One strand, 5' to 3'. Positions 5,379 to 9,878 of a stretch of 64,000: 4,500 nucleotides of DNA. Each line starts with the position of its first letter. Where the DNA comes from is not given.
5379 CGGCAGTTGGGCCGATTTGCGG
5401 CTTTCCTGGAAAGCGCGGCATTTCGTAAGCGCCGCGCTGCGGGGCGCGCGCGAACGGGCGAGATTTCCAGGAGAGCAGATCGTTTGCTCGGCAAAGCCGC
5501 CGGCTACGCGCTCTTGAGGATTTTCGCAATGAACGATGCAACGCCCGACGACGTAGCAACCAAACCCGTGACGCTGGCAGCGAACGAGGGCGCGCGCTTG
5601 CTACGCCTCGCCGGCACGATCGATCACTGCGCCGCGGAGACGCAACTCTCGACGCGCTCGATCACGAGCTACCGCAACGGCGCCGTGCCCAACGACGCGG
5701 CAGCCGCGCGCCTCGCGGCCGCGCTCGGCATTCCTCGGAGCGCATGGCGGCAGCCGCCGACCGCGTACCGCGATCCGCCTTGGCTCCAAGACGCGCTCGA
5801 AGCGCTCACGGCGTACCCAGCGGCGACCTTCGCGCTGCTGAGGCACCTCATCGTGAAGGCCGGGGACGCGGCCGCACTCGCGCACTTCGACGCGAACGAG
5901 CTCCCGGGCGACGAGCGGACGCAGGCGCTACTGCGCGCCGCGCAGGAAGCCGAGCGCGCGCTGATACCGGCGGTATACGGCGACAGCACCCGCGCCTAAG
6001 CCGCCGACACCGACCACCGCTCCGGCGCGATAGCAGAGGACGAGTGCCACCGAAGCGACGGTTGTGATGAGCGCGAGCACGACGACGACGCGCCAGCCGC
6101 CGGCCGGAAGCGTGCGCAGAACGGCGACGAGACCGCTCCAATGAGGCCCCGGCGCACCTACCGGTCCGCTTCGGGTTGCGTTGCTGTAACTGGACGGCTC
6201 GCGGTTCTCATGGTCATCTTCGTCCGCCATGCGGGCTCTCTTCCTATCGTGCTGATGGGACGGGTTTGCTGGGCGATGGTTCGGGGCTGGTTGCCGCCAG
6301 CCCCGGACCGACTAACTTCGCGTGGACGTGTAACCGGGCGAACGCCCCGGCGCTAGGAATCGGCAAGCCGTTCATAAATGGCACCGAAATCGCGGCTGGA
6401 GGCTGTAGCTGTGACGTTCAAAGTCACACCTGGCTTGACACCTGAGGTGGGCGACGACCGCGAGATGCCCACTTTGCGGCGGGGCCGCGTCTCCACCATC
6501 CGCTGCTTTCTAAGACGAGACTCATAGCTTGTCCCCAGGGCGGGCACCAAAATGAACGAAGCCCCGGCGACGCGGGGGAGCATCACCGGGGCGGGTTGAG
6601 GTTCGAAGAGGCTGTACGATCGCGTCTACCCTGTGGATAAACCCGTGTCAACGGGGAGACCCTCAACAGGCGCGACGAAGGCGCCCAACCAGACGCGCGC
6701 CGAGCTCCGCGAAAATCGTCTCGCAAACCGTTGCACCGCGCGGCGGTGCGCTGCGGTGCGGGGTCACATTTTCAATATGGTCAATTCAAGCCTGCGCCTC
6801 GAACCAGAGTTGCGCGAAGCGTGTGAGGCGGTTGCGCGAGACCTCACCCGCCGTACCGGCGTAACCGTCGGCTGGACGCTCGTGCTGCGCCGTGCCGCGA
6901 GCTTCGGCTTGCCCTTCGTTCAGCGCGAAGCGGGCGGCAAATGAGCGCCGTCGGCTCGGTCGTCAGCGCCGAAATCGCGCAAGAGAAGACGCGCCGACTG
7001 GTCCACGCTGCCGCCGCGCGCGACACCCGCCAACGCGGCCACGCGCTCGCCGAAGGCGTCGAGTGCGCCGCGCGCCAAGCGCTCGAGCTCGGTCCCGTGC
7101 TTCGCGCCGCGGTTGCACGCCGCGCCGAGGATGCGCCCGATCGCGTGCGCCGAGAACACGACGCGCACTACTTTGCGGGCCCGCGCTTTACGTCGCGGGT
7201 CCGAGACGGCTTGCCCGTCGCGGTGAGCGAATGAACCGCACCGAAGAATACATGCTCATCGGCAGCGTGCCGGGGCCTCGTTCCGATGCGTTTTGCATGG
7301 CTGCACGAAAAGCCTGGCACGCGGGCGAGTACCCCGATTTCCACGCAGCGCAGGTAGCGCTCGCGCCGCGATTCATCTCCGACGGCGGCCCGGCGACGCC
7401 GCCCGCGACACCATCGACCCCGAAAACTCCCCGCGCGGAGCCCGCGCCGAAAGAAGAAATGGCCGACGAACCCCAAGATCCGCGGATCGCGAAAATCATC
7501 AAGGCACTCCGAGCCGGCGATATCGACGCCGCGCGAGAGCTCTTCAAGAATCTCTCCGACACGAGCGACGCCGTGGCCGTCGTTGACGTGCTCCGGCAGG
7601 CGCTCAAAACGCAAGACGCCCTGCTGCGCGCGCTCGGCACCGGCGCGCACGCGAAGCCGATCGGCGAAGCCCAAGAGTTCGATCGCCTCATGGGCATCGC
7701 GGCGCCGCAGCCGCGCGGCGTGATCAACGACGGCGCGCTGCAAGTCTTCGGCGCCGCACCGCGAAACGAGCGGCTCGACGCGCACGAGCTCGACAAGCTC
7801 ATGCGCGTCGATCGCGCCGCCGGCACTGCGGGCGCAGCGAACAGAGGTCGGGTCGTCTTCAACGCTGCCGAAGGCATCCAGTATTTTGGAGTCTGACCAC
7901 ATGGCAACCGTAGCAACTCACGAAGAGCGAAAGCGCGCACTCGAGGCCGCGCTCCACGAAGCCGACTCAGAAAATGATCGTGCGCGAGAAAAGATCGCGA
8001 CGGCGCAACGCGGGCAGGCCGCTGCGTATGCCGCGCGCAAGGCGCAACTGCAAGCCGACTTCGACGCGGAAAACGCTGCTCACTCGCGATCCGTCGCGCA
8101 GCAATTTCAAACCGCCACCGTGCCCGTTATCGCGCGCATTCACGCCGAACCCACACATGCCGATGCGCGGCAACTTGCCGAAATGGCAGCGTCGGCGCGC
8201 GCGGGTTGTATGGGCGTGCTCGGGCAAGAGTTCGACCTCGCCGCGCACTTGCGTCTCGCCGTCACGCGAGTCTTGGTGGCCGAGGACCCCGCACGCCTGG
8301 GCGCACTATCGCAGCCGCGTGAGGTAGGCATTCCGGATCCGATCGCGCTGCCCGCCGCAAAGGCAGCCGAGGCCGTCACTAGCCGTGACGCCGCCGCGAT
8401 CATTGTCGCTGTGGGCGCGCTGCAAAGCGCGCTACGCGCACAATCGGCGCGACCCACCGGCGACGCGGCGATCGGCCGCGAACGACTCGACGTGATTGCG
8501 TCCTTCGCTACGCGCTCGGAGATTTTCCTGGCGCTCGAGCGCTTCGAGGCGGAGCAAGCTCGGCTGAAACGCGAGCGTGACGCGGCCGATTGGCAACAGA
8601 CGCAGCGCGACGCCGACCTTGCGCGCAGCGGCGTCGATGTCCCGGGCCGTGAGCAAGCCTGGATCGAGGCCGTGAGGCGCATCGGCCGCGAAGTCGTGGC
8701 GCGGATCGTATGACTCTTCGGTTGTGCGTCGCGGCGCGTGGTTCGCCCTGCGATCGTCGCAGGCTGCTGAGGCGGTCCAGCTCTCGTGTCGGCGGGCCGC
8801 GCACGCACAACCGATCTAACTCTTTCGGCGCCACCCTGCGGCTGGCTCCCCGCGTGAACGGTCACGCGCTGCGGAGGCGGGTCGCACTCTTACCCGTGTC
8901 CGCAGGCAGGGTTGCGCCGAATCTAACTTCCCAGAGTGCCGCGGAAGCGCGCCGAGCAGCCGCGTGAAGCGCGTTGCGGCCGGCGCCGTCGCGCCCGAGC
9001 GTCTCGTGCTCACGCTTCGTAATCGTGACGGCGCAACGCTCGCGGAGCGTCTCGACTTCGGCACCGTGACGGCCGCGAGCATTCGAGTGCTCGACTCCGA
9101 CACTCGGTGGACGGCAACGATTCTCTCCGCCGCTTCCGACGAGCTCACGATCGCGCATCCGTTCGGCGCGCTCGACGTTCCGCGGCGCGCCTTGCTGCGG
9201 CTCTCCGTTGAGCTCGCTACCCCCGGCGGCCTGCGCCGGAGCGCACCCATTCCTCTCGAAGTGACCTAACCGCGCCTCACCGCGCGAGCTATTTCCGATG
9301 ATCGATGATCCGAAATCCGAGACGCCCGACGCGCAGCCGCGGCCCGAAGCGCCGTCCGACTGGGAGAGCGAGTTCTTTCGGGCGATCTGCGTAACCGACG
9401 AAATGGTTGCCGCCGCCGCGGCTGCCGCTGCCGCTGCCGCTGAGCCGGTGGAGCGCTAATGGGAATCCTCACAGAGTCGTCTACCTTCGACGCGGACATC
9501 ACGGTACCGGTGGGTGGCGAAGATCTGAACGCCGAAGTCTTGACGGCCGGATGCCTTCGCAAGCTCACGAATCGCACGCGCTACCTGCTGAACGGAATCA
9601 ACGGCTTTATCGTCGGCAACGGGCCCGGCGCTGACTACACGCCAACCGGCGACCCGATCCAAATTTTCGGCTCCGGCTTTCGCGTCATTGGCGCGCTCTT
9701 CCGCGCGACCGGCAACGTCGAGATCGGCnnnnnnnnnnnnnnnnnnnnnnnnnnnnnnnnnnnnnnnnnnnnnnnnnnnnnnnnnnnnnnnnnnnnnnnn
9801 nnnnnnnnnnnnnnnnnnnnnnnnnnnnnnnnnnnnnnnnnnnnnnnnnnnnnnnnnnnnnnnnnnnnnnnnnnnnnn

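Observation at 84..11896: tRNA-Val-integrated 11.8-kb element with its own replication module and a tail-fibre gene but no recognisable capsid or packaging genes (satellite-like)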

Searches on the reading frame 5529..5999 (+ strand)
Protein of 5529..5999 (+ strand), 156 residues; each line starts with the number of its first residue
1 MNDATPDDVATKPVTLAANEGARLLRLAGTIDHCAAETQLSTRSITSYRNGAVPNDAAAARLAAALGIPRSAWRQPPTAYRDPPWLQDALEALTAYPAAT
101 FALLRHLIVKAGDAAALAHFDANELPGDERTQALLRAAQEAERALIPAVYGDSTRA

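Call 30: find_related_loci(query=A1, collection=genome_contigs, flank=10000)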
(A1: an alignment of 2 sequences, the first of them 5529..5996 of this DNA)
Query A1 (156 aa) in genome_contigs; peptide patterns used: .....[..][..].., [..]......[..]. (x = any residue, [..] = any of these).
21 stretches matched a pattern, but none encodes a relative of the query by tblastn (E <= 1e-3).

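Call 45: find_related_loci(query=A1, collection=metagenome_contigs, flank=10000)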
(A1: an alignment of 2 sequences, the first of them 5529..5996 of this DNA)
Query A1 (156 aa) in metagenome_contigs; peptide patterns used: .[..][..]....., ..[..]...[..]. (x = any residue, [..] = any of these).
157 stretches matched a pattern, but none encodes a relative of the query by tblastn (E <= 1e-3).

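Call 78: search_protein_families(library=pfam, max_evalue=0.1, proteins=[window:5529-5999:+])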
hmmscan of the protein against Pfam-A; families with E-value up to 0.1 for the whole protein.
window:5529-5999:+ (156 aa): 0 families

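Call 114: find_related_loci(query=A1, collection=viral_contigs, flank=10000)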
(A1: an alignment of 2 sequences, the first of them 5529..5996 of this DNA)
Query A1 (156 aa) in viral_contigs; peptide patterns used: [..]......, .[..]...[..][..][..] (x = any residue, [..] = any of these).
30 stretches matched a pattern, but none encodes a relative of the query by tblastn (E <= 1e-3).

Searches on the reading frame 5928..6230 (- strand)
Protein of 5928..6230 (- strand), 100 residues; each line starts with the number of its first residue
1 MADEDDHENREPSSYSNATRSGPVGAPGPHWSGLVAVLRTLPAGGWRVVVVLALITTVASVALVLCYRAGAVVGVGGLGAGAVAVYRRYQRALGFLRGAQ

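Call 77: search_protein_families(library=padloc, max_evalue=0.01, proteins=[window:5928-6230:-])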
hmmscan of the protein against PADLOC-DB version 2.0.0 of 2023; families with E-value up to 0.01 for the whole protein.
window:5928-6230:- (100 aa): 0 families

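Call 78: search_protein_families(library=pfam, max_evalue=0.1, proteins=[window:5928-6230:-])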
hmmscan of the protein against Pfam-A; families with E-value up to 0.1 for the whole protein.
window:5928-6230:- (100 aa): 0 families

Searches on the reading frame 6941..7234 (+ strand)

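Call 9: search_protein_families(library=pfam, max_evalue=0.1, proteins=[window:6941-7234:+])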
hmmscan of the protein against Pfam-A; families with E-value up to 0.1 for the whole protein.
window:6941-7234:+ (97 aa): 0 families

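Call 11: search_protein_families(library=phrogs, max_evalue=0.01, proteins=[window:6941-7234:+])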
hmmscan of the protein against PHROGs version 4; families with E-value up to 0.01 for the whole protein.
window:6941-7234:+ (97 aa): 1 family
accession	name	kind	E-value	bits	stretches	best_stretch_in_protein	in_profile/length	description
phrog_19123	-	moron, auxiliary metabolic gene and host takeover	0.0098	17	0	21-72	13-62/72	membrane protein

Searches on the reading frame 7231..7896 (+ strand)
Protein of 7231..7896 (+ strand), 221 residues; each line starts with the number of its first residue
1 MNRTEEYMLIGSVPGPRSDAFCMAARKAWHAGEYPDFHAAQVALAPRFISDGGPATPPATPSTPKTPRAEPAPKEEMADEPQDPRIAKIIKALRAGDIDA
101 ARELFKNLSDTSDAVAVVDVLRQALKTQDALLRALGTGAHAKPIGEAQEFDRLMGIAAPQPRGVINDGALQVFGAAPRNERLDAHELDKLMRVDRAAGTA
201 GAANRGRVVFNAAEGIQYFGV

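Call 28: find_homologous_proteins(query=window:7231-7896:+, max_evalue=0.01)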
Query window:7231-7896:+ (221 aa): 1 proteins with E <= 0.01 among 1353 candidates.
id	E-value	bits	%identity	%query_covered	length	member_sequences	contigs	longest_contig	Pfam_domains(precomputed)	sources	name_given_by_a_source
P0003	5.8e-140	482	100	100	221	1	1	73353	-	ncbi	-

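Call 47: search_solved_structures(query=window:7231-7896:+, max_evalue=1)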
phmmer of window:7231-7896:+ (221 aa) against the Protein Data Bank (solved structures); distinct sequences matched with E-value up to 1: 3.
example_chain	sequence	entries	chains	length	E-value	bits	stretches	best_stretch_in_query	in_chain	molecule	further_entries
1a0o_B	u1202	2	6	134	0.87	12.6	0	56-124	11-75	CHEA | CHEMOTAXIS PROTEIN CHEA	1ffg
1fwp_A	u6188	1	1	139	0.92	12.6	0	56-124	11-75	CHEA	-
2lp4_A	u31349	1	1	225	0.99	12.5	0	54-124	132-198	Chemotaxis protein CheA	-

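Call 73: search_dna_similar(query=window:7231-7896:+, collection=phages, mode=protein, max_evalue=1, max_rows=8)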
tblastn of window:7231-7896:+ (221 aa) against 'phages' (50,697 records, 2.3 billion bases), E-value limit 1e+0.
No match.

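Call 77: search_protein_families(library=padloc, max_evalue=0.01, proteins=[window:7231-7896:+])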
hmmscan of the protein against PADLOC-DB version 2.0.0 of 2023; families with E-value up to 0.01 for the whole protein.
window:7231-7896:+ (221 aa): 0 families

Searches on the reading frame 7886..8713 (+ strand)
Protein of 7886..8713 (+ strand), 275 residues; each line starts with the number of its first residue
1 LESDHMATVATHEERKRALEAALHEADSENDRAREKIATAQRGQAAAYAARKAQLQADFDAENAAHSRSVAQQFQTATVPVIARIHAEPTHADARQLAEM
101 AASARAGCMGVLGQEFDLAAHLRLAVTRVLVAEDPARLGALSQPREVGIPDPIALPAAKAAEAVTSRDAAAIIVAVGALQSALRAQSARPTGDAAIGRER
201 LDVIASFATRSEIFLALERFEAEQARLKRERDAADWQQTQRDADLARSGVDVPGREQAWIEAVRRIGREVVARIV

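Call 9: search_protein_families(library=pfam, max_evalue=0.1, proteins=[window:7886-8713:+])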
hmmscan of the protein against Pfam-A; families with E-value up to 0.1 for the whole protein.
window:7886-8713:+ (275 aa): 4 families
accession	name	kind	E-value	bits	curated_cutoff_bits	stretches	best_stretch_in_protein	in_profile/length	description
PF02602.20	HEM4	-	0.0088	15.6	27.5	1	17-77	50-112/231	Uroporphyrinogen-III synthase HemD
PF03036.21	Perilipin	-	0.022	14.2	33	1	16-94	258-335/403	Perilipin family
PF20082.4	DUF6476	-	0.036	14.4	24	1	141-175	35-69/91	Family of unknown function (DUF6476)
PF23486.1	Ig_TMEM132_5th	-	0.06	13.9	28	0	53-94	25-66/137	TMEM132 fifth domain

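Call 11: search_protein_families(library=phrogs, max_evalue=0.01, proteins=[window:7886-8713:+])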
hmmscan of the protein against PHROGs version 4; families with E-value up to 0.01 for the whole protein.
window:7886-8713:+ (275 aa): 0 families

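Call 48: search_solved_structures(query=window:7901-8713:+, max_evalue=1)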
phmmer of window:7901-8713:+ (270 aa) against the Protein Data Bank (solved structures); distinct sequences matched with E-value up to 1: 0.

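Call 72: search_dna_similar(query=window:7901-8713:+, collection=phages, mode=protein, max_evalue=1, max_rows=8)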
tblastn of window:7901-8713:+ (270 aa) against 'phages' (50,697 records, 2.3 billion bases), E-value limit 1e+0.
No match.

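Call 74: find_related_loci(query=window:7901-8713:+, collection=metagenome_contigs, flank=10000)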
Query window:7901-8713:+ (270 aa) in metagenome_contigs; peptide patterns used: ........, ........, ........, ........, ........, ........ (x = any residue, [..] = any of these).
387 stretches matched a pattern, but none encodes a relative of the query by tblastn (E <= 1e-3).

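Call 77: search_protein_families(library=padloc, max_evalue=0.01, proteins=[window:7901-8713:+])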
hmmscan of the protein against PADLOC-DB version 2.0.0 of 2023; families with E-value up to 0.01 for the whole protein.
window:7901-8713:+ (270 aa): 1 family
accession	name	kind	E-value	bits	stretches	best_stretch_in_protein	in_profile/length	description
PDLC01476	Cmr5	-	0.0081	13.9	0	200-250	28-82/131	CAS-III-B; effector_SS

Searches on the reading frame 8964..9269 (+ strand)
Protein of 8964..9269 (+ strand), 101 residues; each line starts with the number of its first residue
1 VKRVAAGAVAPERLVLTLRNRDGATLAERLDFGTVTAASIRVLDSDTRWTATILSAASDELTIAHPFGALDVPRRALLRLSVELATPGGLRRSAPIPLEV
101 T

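Call 9: search_protein_families(library=pfam, max_evalue=0.1, proteins=[window:8964-9269:+])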
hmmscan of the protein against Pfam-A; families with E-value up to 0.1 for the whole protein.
window:8964-9269:+ (101 aa): 0 families

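Call 11: search_protein_families(library=phrogs, max_evalue=0.01, proteins=[window:8964-9269:+])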
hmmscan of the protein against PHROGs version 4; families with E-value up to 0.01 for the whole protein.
window:8964-9269:+ (101 aa): 0 families

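Call 77: search_protein_families(library=padloc, max_evalue=0.01, proteins=[window:8964-9269:+])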
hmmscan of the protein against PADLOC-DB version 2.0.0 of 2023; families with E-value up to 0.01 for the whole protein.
window:8964-9269:+ (101 aa): 0 families

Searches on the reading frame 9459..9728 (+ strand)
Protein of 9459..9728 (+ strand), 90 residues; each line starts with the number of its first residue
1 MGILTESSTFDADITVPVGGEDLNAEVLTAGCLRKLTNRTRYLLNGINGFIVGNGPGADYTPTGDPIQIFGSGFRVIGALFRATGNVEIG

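Call 93: find_related_loci(query=A5, collection=viral_contigs, flank=10000)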
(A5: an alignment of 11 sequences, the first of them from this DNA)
Query A5 (90 aa) in viral_contigs; peptide patterns used: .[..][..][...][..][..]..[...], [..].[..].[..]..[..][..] (x = any residue, [..] = any of these).
132 stretches matched a pattern; 3 encode a relative of the query (tblastn E <= 1e-3); 3 distinct loci.
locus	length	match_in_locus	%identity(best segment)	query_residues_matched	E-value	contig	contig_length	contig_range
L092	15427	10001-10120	59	3-43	7e-11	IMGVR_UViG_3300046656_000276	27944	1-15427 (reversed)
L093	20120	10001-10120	51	3-43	3e-8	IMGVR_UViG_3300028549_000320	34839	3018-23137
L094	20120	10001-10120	51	3-43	3e-8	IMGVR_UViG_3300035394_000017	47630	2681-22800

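Call 97: search_solved_structures(query=L092:471-2255:+, max_evalue=0.01)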
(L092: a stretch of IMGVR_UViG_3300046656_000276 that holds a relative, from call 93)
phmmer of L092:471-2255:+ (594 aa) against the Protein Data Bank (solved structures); distinct sequences matched with E-value up to 0.01: 0.

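Call 98: search_dna_similar(query=L092:8070-9254:+, collection=phages, mode=protein, max_evalue=0.00001, max_rows=8)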
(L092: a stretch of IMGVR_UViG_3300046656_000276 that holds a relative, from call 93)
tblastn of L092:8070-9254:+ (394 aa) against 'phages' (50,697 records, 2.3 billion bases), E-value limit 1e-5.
Records with a match: 5; places in all: 5; records where one place covers at least 80% of the query: 5.
Best place of each record, by identity: <60% 5.
By first word of the organism name: Meiothermus 2; Myxococcus 2; Thermus 1.
By host as written in the record: Meiothermus sp. 2; Myxococcus xanthus DZ1 1; Myxococcus sp. 1; Thermus thermophilus HB8 1.
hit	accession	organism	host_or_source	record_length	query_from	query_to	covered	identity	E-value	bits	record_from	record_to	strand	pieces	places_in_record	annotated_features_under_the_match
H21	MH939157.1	Meiothermus phage MMP17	Meiothermus sp.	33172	5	376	94%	32.9%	1e-36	147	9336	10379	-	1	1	baseplate J-like protein | hypothetical protein (x2)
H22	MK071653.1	Meiothermus phage MMP7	Meiothermus sp.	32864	5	376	94%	32.6%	1e-35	144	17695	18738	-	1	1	baseplate J protein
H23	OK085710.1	Myxococcus phage Mx4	Myxococcus xanthus DZ1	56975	19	376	91%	30.6%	6e-22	103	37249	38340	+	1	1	hypothetical protein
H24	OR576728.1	Myxococcus phage Mx4 ts27htf-1hrm-1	Myxococcus sp.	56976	19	376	91%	30.6%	6e-22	103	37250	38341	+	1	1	hypothetical protein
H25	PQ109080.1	Thermus phage Riverbug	Thermus thermophilus HB8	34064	5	327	82%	31.7%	4e-26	116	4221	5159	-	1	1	baseplate wedge subunit | baseplate protein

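Call 99: get_annotated_region(hit=H23, flank=12000)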
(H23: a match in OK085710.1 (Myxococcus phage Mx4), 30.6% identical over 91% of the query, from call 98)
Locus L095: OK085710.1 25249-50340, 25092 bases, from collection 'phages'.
description: Myxococcus phage Mx4, complete genome.
organism: Myxococcus phage Mx4 (NCBI taxid 2875690)
taxonomy: Viruses; Duplodnaviria; Heunggongvirae; Uroviricota; Caudoviricetes
host: Myxococcus xanthus DZ1; source: Farmyard manure; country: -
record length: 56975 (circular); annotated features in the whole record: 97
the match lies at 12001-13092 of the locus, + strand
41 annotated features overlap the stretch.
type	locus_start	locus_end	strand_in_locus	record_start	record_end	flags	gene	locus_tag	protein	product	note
CDS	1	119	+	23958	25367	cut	-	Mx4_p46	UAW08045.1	hypothetical protein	rasttk_feature_creation_tool=/opt/patric- common/runtime/bin/phanotate version 1.5.0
CDS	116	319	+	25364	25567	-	-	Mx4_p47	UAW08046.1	hypothetical protein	rasttk_feature_creation_tool=/opt/patric- common/runtime/bin/phanotate version 1.5.0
CDS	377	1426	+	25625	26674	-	-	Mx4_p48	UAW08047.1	hypothetical protein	rasttk_feature_creation_tool=/opt/patric- common/runtime/bin/phanotate version 1.5.0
CDS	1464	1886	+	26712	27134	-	-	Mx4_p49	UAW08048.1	hypothetical protein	rasttk_feature_creation_tool=/opt/patric- common/runtime/bin/phanotate version 1.5.0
CDS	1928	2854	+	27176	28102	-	-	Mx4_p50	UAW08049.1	putative major capsid protein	rasttk_feature_creation_tool=/opt/patric- common/runtime/bin/phanotate version 1.5.0; putative Major capsid protein ...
CDS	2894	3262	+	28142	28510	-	-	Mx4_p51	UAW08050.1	hypothetical protein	rasttk_feature_creation_tool=/opt/patric- common/runtime/bin/phanotate version 1.5.0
CDS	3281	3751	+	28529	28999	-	-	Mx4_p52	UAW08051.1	putative adaptor protein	rasttk_feature_creation_tool=/opt/patric- common/runtime/bin/phanotate version 1.5.0; putative adaptor protein Ad1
CDS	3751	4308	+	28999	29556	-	-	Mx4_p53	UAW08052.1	virion morphogenesis protein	rasttk_feature_creation_tool=/opt/patric- common/runtime/bin/phanotate version 1.5.0; putative neck protein Ne1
CDS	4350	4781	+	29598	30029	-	-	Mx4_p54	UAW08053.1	hypothetical protein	rasttk_feature_creation_tool=/opt/patric- common/runtime/bin/phanotate version 1.5.0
CDS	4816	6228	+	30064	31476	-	-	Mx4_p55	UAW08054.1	putative tail sheath protein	rasttk_feature_creation_tool=/opt/patric- common/runtime/bin/phanotate version 1.5.0; putative tail sheath protein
CDS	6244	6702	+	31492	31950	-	-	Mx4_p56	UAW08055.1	hypothetical protein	rasttk_feature_creation_tool=/opt/patric- common/runtime/bin/phanotate version 1.5.0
CDS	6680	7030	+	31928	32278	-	-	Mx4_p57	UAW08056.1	hypothetical protein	rasttk_feature_creation_tool=/opt/patric- common/runtime/bin/phanotate version 1.5.0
CDS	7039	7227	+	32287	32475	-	-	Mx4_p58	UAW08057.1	hypothetical protein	rasttk_feature_creation_tool=/opt/patric- common/runtime/bin/phanotate version 1.5.0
CDS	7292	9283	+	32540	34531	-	-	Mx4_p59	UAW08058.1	hypothetical protein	rasttk_feature_creation_tool=/opt/patric- common/runtime/bin/phanotate version 1.5.0; putative tail tape measure protein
CDS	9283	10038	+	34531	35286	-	-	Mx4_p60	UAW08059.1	hypothetical protein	rasttk_feature_creation_tool=/opt/patric- common/runtime/bin/phanotate version 1.5.0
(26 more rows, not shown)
